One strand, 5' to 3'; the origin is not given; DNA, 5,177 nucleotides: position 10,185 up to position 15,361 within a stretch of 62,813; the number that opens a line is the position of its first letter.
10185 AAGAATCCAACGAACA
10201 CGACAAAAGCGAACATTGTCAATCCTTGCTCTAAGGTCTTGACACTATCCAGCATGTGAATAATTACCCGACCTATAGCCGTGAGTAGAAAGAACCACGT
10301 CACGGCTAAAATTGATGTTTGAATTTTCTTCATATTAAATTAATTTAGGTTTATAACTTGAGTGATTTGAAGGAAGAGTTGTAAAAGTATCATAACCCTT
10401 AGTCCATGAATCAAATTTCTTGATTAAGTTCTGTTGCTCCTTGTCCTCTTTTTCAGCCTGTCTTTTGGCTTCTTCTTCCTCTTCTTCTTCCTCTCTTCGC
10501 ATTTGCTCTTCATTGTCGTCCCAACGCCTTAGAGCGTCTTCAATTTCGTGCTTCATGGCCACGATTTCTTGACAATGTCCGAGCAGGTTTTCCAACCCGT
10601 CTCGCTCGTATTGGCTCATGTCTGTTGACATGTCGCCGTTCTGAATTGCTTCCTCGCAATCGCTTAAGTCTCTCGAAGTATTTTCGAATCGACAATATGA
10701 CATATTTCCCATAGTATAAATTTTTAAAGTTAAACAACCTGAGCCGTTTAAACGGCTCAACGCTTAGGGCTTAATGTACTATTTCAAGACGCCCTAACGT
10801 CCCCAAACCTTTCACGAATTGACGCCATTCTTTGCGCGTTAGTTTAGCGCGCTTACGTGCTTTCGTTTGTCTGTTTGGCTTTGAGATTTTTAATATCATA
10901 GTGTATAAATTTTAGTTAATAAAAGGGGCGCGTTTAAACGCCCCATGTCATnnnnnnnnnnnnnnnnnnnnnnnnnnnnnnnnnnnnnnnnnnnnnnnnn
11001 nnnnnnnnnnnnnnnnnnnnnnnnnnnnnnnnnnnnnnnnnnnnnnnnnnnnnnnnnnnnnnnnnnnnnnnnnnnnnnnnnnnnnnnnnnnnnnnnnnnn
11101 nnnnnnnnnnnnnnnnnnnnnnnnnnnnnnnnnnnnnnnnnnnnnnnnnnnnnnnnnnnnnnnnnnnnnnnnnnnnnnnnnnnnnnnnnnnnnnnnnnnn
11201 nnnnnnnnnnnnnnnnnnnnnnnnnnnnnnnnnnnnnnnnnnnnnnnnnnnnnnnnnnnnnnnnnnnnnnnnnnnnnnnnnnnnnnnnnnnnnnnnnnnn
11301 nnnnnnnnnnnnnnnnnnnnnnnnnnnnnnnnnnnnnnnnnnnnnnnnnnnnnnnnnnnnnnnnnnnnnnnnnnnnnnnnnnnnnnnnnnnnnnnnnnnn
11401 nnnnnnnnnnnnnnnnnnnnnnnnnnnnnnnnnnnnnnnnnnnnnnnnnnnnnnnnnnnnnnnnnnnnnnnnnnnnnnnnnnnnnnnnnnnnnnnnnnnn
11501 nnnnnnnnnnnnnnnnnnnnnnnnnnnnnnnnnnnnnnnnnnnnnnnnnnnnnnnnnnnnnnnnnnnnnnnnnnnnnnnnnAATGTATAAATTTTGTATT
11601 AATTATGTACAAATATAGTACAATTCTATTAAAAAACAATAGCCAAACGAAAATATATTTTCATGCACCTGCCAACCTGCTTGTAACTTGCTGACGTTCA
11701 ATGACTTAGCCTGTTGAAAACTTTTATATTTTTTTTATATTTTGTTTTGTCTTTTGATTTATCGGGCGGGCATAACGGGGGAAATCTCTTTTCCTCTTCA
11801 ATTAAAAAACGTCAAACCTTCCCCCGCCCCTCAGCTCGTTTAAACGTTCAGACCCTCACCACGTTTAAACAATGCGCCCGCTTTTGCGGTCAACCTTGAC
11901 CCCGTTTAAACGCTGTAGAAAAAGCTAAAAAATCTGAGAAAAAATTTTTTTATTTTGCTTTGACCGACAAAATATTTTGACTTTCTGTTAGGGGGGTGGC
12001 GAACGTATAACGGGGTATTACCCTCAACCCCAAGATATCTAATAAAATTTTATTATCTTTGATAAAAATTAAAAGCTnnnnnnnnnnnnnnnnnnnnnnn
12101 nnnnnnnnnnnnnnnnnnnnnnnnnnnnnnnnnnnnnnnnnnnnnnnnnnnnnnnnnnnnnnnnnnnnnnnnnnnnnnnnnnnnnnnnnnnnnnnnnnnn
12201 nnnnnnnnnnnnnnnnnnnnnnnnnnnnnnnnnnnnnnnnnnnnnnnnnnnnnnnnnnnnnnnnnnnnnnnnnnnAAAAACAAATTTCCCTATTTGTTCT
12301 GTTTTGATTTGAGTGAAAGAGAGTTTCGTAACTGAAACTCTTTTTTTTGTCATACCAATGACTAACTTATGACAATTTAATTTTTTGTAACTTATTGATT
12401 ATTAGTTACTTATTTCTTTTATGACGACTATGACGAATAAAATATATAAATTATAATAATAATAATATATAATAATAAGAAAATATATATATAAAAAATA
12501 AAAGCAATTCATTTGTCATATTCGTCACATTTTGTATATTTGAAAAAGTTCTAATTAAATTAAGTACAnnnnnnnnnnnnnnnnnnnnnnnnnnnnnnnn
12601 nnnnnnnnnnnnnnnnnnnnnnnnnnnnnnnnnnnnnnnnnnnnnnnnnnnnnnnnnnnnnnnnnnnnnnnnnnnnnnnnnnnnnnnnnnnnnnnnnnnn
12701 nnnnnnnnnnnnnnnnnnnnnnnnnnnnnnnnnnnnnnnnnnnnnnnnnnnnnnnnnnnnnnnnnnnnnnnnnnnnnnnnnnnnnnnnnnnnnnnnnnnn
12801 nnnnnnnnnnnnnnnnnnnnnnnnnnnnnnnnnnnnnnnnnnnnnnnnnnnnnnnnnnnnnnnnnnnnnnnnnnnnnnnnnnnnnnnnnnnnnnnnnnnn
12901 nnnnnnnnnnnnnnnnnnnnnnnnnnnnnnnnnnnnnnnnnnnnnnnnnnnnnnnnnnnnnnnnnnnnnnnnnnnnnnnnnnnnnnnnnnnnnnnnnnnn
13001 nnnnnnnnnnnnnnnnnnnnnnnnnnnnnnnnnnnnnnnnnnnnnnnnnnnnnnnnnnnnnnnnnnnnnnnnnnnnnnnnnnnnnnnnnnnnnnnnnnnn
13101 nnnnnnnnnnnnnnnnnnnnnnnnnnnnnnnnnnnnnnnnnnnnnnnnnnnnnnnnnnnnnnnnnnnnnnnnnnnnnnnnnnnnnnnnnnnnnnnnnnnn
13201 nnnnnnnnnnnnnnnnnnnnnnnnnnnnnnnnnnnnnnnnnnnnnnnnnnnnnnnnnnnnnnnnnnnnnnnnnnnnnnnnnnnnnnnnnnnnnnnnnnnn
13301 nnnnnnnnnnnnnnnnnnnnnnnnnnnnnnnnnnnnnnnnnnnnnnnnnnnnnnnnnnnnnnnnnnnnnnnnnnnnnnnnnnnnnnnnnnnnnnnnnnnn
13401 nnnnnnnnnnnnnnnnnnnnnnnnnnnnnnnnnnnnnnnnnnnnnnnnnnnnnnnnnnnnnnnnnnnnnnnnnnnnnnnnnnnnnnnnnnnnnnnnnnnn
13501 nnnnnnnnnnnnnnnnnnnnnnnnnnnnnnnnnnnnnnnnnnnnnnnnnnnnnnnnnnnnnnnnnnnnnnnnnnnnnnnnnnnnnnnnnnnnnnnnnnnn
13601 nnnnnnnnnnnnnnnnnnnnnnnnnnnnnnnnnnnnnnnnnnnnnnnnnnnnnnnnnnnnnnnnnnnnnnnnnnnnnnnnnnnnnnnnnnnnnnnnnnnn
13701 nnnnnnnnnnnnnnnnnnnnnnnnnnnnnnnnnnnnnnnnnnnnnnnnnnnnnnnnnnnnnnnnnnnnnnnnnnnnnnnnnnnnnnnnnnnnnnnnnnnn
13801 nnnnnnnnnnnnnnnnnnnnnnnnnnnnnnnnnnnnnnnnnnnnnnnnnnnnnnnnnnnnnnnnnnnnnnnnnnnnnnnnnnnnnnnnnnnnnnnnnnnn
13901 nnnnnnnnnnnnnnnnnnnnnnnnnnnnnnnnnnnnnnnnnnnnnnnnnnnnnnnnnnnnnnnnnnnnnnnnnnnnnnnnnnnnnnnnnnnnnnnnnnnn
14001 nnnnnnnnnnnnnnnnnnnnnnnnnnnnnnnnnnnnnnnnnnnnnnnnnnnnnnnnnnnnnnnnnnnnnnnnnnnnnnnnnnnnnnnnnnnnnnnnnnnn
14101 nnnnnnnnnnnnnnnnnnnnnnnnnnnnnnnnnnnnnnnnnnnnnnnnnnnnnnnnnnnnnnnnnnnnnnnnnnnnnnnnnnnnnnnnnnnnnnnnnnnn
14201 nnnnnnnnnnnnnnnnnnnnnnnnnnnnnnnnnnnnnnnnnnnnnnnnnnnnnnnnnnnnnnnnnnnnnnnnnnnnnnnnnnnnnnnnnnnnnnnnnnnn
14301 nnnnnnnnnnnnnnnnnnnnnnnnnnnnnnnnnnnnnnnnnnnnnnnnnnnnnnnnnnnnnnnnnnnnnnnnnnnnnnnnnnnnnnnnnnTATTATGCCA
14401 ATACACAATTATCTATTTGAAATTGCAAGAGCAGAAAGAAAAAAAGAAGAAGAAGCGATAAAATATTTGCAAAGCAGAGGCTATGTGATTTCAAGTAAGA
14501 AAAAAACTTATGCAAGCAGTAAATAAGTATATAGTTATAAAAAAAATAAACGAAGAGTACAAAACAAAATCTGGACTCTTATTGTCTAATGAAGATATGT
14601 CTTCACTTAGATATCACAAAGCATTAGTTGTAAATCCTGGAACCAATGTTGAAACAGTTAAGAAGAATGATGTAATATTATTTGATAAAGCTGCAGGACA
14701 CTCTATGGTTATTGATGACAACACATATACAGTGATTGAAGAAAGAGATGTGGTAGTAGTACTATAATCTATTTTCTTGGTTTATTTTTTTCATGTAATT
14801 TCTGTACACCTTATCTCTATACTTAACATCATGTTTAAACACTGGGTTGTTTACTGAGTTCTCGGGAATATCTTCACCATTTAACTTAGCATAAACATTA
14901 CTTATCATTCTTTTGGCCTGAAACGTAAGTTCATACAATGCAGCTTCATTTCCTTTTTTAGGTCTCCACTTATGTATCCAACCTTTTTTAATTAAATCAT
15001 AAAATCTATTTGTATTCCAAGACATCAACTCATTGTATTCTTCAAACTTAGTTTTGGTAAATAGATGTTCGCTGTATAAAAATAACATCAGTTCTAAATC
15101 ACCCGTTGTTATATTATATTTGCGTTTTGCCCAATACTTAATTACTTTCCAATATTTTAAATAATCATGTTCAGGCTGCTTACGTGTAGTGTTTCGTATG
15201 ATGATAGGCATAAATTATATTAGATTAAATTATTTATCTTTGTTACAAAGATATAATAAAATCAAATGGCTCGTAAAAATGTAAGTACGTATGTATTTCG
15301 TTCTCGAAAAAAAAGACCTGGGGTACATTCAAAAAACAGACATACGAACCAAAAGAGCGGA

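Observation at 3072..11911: Extreme over-representation of the palindrome (C)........(G) in the early arm, independent of reading frame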

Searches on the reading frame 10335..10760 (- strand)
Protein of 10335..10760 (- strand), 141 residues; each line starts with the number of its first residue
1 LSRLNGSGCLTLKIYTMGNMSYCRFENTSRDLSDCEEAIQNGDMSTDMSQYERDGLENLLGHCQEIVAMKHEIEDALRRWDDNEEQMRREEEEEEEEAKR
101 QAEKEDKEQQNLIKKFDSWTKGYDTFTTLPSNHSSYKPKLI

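Call 12: search_protein_families(library=pfam, proteins=[window:10335-10760:-], max_evalue=0.01)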
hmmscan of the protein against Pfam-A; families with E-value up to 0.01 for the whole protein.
window:10335-10760:- (141 aa): 0 families

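Call 29: search_protein_families(library=phrogs, proteins=[window:10335-10760:-], max_evalue=0.01)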
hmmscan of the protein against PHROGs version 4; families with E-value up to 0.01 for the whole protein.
window:10335-10760:- (141 aa): 3 families
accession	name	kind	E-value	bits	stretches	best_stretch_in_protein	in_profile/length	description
phrog_8760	-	unknown function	6.3e-12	46.6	1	17-69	1-48/70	-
phrog_26791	-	unknown function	2e-09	39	1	17-98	1-83/143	-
phrog_24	-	tail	0.00011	21.4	1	62-124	104-168/1151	tail length tape measure protein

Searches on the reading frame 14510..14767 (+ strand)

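Call 61: search_protein_families(library=pfam, proteins=[window:14510-14767:+], max_evalue=0.05)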
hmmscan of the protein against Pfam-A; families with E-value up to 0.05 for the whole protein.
window:14510-14767:+ (85 aa): 1 family
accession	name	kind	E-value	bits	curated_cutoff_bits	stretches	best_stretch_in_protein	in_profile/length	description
PF00166.26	Cpn10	-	8.7e-12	45.4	21.1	1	2-84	3-92/93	Chaperonin 10 Kd subunit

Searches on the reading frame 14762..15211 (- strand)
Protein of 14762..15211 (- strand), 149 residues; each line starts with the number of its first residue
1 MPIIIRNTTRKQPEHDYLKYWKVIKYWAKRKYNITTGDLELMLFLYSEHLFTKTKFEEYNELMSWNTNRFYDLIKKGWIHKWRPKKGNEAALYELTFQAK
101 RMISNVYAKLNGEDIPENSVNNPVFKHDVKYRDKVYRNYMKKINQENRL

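Call 12: search_protein_families(library=pfam, proteins=[window:14762-15211:-], max_evalue=0.01)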
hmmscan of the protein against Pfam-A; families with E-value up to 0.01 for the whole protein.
window:14762-15211:- (149 aa): 1 family
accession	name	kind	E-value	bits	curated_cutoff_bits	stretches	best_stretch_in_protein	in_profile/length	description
PF22381.2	Staph_reg_Sar_Rot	-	0.0095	16.5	27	0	25-102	3-81/85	Transcriptional regulator SarA/Rot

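Call 23: find_related_loci(query=window:14762-15211:-, collection=viral_contigs, flank=10000)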
Query window:14762-15211:- (149 aa) in viral_contigs; peptide patterns used: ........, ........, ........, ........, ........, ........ (x = any residue, [..] = any of these).
32 stretches matched a pattern; 24 encode a relative of the query (tblastn E <= 1e-3); 24 distinct loci.
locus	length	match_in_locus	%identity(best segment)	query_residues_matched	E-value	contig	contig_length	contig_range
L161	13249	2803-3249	98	1-149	3e-98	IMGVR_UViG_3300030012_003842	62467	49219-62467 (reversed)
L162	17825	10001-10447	93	1-149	4e-93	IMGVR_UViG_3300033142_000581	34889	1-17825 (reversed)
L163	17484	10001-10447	92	1-149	1e-92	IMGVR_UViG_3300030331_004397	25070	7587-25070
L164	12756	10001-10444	88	1-148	1e-87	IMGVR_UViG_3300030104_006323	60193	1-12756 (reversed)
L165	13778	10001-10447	82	1-149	2e-82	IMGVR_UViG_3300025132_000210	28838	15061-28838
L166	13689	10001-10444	80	1-148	6e-80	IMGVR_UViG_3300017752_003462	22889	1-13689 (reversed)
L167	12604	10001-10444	76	1-148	5e-79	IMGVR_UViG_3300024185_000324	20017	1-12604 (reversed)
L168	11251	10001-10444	76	1-148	5e-79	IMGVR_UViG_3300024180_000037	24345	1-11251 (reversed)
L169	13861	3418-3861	74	1-148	7e-77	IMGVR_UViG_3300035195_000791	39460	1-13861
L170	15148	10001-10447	77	1-148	3e-76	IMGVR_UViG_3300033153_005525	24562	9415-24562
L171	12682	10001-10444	74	1-148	3e-76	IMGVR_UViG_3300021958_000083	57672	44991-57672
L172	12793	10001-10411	53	10-146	3e-47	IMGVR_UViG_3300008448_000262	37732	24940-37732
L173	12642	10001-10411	53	10-146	3e-47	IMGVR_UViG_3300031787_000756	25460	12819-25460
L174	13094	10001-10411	51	10-146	9e-46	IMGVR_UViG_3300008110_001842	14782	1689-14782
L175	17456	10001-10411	51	10-146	9e-46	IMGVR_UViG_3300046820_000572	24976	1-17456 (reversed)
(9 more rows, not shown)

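Call 29: search_protein_families(library=phrogs, proteins=[window:14762-15211:-], max_evalue=0.01)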
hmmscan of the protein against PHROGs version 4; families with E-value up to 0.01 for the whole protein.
window:14762-15211:- (149 aa): 1 family
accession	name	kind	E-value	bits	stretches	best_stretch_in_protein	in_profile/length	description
phrog_17028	-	unknown function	8.5e-11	42.7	1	16-147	65-196/208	-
